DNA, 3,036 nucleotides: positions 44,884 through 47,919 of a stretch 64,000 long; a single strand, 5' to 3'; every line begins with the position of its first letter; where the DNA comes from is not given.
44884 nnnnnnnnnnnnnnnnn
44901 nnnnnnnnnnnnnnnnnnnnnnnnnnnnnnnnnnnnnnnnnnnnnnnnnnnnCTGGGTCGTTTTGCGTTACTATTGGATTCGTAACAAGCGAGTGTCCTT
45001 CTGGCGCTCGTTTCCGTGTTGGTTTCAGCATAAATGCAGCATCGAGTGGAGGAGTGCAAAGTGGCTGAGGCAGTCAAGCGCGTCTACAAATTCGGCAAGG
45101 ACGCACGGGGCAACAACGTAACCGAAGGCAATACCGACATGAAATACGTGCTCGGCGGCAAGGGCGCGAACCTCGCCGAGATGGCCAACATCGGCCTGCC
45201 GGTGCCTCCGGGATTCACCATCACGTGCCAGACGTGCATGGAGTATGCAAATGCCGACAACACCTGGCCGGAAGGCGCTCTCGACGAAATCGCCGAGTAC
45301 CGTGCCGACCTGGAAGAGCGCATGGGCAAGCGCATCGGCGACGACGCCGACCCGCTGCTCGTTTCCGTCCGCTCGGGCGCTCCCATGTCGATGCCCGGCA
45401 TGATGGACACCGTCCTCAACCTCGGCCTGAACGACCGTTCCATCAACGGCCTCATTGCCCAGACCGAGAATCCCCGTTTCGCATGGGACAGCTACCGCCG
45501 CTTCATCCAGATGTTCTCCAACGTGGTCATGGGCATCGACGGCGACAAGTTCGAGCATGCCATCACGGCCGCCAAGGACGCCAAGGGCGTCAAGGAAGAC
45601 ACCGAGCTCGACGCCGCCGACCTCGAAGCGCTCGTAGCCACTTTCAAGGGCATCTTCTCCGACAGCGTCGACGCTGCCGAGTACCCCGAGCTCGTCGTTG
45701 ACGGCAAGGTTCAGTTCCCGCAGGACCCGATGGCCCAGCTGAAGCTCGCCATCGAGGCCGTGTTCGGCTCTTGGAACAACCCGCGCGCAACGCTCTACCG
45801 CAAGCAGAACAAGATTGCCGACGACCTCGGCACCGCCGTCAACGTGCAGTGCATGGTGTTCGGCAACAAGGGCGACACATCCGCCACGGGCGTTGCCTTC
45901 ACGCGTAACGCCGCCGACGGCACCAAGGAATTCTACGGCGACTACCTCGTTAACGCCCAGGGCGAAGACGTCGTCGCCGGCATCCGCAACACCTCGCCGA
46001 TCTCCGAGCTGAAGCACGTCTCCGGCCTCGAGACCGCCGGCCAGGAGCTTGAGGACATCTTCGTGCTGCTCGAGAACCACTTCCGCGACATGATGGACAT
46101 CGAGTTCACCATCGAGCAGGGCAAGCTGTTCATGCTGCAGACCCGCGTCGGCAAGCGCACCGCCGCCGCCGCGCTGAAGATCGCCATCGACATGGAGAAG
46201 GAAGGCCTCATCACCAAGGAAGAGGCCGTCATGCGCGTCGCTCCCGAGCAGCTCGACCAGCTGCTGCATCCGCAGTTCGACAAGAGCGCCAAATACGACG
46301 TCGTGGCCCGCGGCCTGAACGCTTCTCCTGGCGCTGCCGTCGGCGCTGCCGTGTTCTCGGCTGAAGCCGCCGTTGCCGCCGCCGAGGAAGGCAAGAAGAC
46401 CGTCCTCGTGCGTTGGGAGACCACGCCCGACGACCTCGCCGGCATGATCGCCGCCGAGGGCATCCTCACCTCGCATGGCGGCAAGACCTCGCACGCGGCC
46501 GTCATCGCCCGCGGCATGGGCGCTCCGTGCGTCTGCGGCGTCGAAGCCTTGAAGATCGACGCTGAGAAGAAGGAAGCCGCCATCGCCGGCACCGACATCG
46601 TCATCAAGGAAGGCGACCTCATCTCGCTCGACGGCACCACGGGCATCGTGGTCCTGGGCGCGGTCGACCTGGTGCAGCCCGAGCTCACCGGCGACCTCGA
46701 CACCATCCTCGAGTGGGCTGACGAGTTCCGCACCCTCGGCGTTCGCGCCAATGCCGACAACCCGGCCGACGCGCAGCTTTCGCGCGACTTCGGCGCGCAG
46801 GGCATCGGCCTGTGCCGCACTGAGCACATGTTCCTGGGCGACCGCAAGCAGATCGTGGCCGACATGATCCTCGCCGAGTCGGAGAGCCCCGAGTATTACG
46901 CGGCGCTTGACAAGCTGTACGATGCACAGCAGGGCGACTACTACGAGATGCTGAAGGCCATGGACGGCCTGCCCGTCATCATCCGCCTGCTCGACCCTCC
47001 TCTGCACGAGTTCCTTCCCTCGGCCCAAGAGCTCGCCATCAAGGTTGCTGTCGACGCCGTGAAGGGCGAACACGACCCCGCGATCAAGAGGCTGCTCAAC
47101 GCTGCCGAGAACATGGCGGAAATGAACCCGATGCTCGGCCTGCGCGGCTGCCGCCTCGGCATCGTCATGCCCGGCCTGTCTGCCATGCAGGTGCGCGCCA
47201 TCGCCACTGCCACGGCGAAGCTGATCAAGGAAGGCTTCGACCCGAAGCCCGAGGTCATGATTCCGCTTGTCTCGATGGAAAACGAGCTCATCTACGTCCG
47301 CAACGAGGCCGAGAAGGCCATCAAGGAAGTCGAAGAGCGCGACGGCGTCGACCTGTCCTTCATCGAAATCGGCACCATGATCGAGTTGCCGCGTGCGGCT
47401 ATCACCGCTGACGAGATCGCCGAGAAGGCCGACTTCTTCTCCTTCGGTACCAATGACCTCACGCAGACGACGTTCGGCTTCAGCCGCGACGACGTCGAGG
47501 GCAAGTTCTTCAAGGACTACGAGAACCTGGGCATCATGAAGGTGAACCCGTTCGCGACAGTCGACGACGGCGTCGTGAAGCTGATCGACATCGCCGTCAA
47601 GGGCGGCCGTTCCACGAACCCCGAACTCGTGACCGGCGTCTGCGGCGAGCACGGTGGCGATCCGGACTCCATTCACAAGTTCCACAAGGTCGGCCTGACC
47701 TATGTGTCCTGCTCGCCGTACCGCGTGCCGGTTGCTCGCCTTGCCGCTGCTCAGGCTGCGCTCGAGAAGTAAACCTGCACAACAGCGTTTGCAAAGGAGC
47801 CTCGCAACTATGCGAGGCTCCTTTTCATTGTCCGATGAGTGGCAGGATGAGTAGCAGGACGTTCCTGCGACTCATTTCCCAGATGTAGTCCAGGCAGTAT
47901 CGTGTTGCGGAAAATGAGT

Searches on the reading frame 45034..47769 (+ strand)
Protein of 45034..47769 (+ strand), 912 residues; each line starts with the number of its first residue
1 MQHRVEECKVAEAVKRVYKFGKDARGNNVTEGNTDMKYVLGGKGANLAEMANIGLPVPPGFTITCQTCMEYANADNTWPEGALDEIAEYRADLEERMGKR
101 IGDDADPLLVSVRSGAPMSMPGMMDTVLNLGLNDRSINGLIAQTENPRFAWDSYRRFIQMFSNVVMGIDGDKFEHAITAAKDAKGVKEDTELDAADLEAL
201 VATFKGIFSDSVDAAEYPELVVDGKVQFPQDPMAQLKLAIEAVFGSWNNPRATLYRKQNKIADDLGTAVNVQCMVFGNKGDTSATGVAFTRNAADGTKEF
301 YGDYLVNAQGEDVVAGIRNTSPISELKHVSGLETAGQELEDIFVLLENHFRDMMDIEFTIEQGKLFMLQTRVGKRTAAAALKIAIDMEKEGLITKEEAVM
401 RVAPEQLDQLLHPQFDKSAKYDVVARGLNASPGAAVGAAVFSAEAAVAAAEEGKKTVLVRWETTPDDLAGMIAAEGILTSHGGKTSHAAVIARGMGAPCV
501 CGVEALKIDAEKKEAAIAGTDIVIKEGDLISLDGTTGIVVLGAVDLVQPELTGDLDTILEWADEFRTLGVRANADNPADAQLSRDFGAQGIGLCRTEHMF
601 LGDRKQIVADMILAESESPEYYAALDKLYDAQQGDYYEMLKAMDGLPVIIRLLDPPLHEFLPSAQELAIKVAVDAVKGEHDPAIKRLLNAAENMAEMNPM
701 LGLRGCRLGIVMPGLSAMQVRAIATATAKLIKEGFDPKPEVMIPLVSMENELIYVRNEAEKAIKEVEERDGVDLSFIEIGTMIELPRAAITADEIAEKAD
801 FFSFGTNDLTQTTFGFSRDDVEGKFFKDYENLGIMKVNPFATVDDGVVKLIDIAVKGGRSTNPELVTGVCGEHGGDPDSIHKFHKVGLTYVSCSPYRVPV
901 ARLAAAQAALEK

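Call 55: search_protein_families(library=pfam, proteins=[window:45034-47769:+])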
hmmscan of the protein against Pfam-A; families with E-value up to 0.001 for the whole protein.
window:45034-47769:+ (912 aa): 3 families
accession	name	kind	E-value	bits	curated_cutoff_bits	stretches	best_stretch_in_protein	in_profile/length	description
PF02896.24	PEP-utilizers_C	-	6.3e-75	252.5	22.8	1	552-908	4-291/293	PEP-utilising enzyme, PEP-binding domain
PF01326.24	PPDK_N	-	2.1e-50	172.3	27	3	86-320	81-217/328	Pyruvate phosphate dikinase, AMP/ATP-binding domain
PF00391.29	PEP-utilizers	-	6.2e-23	80.6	23.1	1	454-537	3-72/72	PEP-utilising enzyme, mobile domain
